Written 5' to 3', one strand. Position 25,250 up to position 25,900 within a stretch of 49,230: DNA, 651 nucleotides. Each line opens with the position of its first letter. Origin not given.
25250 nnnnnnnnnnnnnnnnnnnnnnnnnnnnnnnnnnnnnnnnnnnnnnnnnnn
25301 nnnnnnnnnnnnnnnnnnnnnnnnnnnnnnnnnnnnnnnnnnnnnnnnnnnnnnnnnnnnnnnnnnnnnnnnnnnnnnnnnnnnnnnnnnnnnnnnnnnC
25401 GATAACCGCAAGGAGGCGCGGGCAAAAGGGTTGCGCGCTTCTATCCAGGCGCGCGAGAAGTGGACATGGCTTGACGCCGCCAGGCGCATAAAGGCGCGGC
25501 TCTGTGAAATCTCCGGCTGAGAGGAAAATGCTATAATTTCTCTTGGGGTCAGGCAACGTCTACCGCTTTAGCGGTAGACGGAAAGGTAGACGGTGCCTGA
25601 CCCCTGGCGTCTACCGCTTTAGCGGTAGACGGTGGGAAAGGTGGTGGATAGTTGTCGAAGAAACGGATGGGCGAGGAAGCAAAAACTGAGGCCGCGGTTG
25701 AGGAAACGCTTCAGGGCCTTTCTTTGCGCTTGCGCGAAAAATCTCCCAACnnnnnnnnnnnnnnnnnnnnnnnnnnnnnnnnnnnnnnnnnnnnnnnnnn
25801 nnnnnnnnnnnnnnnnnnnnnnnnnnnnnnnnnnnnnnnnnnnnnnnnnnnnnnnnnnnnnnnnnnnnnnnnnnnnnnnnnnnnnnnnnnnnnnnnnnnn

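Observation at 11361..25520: Duplicated two-gene module with reciprocal domain loss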

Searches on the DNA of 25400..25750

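Call 70: search_rna_families(source=window, start=25400, end=25750, threshold=evalue, max_evalue=1)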
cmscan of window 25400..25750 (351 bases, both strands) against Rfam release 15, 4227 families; matches with E-value up to 1: 4.
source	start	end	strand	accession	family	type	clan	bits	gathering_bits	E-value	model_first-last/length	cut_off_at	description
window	25540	25608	+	RF02455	Virus_CITE_1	Cis-reg;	-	21.7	80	0.043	1-93/93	no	Dianthovirus RNA2 cap-independent translation element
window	25545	25604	+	RF02021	mir-3179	Gene; miRNA;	-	20.9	90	0.15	1-84/84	no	mir-3179 microRNA precursor family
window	25544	25603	-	RF03198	mir-7385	Gene; miRNA;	-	16.2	69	0.83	1-62/62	no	mir-7385 microRNA precursor family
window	25505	25605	+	RF02614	BSR1073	Gene; sRNA;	-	13.7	241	0.29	1-196/196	no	Brucella sRNA 1073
